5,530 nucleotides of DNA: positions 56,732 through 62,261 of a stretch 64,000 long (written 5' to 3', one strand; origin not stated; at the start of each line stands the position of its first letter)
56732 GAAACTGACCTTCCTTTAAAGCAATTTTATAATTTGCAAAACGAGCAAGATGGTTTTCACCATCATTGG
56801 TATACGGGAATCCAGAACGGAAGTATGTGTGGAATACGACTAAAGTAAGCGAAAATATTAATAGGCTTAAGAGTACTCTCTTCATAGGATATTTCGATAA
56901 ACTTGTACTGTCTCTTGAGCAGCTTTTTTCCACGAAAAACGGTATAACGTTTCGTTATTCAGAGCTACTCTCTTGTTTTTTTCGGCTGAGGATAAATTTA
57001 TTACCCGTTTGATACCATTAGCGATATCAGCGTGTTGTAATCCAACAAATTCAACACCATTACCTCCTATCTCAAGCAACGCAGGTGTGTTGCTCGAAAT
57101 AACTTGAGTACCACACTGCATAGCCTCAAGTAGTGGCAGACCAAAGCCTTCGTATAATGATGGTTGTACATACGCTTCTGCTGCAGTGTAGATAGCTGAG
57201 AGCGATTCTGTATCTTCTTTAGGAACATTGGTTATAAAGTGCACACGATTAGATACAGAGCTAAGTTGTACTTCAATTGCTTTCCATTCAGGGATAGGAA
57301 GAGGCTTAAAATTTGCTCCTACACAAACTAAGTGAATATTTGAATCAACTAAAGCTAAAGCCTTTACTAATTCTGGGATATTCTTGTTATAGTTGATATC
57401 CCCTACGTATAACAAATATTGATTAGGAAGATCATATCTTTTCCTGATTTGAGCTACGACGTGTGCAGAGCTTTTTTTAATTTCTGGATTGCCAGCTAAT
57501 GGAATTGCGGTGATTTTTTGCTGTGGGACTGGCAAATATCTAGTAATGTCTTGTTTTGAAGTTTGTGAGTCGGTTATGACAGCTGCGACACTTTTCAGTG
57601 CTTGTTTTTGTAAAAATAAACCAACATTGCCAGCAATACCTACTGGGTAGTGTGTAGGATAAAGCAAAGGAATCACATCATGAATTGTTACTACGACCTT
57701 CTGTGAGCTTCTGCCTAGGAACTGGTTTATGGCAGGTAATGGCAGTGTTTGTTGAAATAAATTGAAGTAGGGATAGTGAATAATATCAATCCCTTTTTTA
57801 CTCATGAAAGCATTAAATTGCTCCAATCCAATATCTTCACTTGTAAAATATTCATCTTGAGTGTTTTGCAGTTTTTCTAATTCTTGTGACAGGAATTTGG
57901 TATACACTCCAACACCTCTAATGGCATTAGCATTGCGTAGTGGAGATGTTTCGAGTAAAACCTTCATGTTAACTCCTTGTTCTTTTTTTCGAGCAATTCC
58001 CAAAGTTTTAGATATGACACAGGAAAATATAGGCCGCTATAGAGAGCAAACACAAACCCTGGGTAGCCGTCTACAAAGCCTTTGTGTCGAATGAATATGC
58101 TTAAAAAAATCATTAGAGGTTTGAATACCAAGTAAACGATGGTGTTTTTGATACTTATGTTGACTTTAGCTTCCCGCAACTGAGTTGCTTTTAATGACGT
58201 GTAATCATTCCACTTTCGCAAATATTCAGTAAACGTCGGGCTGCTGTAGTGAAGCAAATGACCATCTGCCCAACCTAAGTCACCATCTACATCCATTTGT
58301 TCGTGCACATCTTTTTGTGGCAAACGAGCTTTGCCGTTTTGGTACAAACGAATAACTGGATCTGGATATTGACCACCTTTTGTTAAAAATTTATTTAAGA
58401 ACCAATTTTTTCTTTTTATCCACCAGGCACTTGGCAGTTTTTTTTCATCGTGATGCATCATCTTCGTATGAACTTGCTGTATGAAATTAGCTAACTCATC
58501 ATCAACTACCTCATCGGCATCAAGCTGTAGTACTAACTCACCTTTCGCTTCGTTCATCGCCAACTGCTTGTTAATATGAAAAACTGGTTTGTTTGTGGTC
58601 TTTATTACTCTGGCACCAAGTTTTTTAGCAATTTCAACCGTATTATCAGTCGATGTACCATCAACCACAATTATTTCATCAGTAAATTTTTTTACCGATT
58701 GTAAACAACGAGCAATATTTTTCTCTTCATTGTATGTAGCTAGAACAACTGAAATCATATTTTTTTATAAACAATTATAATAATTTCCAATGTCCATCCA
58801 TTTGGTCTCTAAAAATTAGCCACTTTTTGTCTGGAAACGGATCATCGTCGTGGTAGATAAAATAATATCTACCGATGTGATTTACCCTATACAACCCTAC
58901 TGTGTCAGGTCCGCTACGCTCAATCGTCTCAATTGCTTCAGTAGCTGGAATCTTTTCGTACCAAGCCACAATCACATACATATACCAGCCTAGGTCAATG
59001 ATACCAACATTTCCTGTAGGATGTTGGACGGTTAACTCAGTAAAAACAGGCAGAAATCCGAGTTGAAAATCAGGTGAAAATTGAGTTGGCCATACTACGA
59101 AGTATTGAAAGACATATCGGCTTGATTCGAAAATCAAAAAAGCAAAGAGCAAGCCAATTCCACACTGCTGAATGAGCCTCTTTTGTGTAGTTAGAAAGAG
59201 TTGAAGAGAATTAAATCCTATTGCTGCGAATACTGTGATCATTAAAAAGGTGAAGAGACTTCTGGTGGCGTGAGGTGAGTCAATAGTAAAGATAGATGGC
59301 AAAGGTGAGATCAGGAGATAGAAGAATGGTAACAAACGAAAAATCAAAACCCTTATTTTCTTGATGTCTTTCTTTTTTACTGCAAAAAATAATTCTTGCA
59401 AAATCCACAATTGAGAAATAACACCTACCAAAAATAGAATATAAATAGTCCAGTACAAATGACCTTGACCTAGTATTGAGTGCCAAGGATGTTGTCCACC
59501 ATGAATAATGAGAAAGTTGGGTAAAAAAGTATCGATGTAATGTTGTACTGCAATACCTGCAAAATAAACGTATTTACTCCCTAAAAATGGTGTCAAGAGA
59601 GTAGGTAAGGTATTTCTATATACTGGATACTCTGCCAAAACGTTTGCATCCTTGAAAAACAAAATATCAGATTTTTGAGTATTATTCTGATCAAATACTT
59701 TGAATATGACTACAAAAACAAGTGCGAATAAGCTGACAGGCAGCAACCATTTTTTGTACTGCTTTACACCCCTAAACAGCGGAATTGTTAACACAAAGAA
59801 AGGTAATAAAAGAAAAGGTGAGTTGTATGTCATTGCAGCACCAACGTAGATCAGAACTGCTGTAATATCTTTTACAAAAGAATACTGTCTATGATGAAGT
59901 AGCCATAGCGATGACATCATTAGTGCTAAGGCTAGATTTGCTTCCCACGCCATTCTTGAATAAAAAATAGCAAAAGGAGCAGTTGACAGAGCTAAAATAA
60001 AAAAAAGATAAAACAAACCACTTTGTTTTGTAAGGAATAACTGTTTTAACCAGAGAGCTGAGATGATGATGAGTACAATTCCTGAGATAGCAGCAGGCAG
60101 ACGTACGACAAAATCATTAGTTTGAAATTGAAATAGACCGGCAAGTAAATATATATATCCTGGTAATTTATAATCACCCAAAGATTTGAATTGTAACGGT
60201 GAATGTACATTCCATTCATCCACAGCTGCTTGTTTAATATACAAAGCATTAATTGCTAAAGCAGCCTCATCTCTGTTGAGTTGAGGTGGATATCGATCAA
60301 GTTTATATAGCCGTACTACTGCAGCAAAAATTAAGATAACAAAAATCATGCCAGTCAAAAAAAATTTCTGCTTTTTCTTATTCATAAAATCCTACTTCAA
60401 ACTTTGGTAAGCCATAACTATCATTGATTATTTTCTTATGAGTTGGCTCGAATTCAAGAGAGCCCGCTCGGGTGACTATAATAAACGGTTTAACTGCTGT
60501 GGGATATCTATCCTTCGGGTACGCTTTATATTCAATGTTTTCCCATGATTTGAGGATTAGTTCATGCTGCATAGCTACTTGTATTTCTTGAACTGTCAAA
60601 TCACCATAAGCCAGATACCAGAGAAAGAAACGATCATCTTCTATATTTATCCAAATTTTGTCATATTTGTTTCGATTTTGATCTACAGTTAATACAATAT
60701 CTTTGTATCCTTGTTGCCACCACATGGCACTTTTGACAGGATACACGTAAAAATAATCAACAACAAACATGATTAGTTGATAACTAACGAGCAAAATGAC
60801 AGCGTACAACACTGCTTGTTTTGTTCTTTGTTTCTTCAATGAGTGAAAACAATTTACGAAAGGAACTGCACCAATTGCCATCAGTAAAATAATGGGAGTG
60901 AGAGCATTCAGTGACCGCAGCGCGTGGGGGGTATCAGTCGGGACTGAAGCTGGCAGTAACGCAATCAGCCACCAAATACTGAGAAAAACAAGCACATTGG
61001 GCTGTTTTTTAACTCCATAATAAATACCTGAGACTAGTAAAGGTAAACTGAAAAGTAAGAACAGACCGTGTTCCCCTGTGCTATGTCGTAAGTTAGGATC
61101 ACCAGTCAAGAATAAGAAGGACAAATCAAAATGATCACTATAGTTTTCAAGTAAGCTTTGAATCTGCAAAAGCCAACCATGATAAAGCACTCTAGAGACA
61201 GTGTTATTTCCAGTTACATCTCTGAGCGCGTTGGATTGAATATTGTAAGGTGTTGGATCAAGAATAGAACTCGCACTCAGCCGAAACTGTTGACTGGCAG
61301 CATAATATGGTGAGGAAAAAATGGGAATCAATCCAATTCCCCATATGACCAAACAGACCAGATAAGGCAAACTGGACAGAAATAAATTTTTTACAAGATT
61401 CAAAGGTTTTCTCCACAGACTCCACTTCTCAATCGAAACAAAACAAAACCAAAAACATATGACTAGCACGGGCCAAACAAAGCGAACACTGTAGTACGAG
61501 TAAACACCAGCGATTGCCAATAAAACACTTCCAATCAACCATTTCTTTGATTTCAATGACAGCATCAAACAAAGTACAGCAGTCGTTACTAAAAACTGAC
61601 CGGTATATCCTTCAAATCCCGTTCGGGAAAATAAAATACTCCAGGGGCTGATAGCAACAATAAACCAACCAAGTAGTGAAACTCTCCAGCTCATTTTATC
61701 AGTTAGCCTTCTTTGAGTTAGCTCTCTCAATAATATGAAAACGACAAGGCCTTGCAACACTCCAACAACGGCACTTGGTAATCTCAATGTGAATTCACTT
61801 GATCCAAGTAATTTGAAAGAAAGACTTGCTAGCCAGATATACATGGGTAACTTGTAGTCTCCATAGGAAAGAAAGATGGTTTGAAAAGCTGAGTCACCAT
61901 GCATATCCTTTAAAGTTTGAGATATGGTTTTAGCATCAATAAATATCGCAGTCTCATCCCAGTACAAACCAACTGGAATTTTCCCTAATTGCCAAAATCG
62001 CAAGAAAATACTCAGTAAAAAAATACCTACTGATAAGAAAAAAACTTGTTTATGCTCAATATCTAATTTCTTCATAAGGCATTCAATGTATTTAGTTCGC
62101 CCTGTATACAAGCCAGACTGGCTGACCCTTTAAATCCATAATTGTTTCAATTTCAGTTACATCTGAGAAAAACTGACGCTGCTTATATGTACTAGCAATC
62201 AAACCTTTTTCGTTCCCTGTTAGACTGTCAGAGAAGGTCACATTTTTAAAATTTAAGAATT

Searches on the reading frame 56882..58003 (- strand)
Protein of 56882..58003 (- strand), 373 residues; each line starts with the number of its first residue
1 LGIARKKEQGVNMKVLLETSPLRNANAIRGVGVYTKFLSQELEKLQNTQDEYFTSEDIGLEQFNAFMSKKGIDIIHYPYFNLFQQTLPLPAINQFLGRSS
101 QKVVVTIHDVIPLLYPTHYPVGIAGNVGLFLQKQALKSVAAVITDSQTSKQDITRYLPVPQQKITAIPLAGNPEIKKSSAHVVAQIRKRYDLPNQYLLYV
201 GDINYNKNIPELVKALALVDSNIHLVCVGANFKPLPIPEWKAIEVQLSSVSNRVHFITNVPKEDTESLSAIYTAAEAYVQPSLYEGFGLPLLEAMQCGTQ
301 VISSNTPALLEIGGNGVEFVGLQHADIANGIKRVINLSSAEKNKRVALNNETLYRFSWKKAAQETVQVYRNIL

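Call 37: search_protein_families(library=pfam, proteins=[window:56882-58003:-], max_evalue=0.001)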
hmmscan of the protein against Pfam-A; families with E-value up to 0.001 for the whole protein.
window:56882-58003:- (373 aa): 5 families
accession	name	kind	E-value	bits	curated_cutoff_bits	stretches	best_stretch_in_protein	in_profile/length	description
PF00534.26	Glycos_transf_1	-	1.7e-23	83.4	26.4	1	194-346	15-165/172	Glycosyl transferases group 1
PF13692.12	Glyco_trans_1_4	-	1.2e-20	74.7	27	1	195-335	2-140/142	Glycosyl transferases group 1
PF13439.12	Glyco_transf_4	-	4.1e-09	37.1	28.5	1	64-168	65-163/170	Glycosyltransferase Family 4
PF13579.12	Glyco_trans_4_4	-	3.3e-07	31.2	29.7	1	65-169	65-157/158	Glycosyl transferase 4-like domain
PF20706.3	GT4-conflict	-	4.1e-05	23.2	26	1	241-306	246-313/385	Family 4 Glycosyltransferase in conflict systems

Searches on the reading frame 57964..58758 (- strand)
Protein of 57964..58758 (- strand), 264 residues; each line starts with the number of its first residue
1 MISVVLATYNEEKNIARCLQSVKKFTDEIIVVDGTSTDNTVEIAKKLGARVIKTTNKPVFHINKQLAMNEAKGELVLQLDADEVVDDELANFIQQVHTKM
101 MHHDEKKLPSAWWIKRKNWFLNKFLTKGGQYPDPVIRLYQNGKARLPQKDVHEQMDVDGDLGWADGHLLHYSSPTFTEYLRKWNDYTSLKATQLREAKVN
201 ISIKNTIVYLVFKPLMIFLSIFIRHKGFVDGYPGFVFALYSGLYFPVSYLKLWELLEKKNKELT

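Call 66: search_protein_families(library=pfam, proteins=[window:57964-58758:-], max_evalue=0.001)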
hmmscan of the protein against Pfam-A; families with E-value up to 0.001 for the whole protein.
window:57964-58758:- (264 aa): 3 families
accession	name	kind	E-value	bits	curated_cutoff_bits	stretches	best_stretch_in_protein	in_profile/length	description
PF00535.33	Glycos_transf_2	-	1.3e-21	77.7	23.3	1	3-88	1-94/168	Glycosyl transferase family 2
PF13704.12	Glyco_tranf_2_4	-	2.5e-05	25.1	27.5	1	10-85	2-84/98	Glycosyl transferase family 2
PF13641.12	Glyco_tranf_2_3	-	0.00095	19.7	27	0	2-89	3-103/230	Glycosyltransferase like family 2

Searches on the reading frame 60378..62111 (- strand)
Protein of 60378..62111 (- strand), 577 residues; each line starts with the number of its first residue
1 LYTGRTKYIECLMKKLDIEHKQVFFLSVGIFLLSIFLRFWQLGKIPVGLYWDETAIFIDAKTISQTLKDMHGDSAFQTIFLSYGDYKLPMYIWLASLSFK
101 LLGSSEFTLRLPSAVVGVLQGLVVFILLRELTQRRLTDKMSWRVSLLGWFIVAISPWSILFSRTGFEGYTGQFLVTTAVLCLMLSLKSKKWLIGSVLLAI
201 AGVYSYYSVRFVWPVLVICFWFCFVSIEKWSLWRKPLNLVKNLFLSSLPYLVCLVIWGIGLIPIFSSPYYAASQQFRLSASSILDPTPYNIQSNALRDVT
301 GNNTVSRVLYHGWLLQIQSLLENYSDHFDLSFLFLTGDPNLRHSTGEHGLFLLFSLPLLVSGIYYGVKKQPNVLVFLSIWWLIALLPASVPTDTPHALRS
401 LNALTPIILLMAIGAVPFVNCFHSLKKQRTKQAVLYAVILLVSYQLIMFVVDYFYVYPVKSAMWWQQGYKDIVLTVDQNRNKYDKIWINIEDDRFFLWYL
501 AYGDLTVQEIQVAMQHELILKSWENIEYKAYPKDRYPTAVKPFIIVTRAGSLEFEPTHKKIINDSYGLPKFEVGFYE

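Call 37: search_protein_families(library=pfam, proteins=[window:60378-62111:-], max_evalue=0.001)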
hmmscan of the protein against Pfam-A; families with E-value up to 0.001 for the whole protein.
window:60378-62111:- (577 aa): 1 family
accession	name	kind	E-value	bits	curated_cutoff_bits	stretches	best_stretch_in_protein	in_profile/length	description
PF13231.12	PMT_2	-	6.9e-07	30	26.1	1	89-240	4-145/160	Dolichyl-phosphate-mannose-protein mannosyltransferase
